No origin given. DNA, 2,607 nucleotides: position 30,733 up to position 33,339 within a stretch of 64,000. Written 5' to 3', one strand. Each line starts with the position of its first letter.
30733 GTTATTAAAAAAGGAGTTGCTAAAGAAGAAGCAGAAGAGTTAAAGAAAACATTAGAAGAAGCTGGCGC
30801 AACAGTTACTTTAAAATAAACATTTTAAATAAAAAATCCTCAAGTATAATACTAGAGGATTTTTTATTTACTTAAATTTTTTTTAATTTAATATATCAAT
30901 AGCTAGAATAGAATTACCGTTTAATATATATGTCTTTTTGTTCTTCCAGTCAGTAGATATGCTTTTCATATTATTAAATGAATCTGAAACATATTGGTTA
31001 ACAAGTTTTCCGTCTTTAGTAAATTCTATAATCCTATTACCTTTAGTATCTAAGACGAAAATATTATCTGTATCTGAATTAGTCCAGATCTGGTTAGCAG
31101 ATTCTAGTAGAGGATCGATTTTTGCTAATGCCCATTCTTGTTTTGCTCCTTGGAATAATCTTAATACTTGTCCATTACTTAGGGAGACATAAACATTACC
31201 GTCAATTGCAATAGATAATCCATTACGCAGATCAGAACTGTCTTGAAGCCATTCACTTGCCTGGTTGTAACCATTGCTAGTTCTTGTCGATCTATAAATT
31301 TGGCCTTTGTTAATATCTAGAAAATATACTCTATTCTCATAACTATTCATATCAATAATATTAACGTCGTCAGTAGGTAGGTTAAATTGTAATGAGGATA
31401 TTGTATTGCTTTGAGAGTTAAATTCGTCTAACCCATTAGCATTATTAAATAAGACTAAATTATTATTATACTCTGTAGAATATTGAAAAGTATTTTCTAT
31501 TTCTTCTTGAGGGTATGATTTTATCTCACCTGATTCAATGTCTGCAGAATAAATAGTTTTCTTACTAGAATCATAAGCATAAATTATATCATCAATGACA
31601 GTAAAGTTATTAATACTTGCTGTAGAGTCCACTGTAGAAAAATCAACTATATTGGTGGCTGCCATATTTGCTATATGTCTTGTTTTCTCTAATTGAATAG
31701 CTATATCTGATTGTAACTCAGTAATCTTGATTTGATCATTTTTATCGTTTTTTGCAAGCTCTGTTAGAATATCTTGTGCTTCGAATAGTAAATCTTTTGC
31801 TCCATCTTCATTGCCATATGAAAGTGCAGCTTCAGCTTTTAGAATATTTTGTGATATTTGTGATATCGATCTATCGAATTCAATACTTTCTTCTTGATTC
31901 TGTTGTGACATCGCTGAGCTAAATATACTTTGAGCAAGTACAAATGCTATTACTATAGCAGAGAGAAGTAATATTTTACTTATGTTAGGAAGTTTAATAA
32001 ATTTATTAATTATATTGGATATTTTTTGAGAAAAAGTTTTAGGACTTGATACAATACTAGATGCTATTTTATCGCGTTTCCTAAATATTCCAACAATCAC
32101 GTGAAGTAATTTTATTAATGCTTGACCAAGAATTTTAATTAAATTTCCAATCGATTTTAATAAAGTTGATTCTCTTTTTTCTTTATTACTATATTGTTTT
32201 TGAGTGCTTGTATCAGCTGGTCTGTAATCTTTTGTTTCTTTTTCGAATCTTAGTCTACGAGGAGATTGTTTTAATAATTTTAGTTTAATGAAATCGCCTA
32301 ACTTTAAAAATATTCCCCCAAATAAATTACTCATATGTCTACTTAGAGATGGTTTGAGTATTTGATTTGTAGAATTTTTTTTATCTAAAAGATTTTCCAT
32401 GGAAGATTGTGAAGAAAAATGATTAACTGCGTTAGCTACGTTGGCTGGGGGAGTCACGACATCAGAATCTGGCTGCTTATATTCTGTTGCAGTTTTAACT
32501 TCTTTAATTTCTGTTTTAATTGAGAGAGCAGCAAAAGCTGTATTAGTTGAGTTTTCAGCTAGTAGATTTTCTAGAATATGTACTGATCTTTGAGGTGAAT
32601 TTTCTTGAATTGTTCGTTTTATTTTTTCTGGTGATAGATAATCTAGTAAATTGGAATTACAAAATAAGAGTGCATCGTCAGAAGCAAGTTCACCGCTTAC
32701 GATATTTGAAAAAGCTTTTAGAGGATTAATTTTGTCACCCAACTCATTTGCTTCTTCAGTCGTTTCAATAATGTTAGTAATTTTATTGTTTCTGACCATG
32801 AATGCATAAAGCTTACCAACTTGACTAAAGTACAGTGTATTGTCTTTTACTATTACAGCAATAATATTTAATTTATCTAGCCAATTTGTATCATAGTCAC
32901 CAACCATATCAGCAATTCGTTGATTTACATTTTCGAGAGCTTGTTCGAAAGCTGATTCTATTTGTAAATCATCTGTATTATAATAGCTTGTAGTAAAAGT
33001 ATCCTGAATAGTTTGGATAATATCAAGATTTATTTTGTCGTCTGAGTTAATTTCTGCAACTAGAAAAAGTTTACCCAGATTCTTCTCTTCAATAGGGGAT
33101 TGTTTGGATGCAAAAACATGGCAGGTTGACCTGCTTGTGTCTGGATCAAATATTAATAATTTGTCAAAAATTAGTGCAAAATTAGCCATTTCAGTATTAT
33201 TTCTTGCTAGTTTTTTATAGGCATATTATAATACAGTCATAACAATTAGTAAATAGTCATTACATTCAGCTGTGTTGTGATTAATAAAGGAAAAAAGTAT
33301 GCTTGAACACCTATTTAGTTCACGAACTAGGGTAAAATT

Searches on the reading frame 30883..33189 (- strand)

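Call 8: search_protein_families(library=pfam, proteins=[window:30883-33189:-], max_evalue=0.001)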
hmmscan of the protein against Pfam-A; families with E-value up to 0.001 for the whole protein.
window:30883-33189:- (768 aa): 1 family
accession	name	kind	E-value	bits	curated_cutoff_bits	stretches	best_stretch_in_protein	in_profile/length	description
PF21959.2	DUF6923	-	0.0003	21.1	27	0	505-586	112-197/234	Repeat of unknown function (DUF6923)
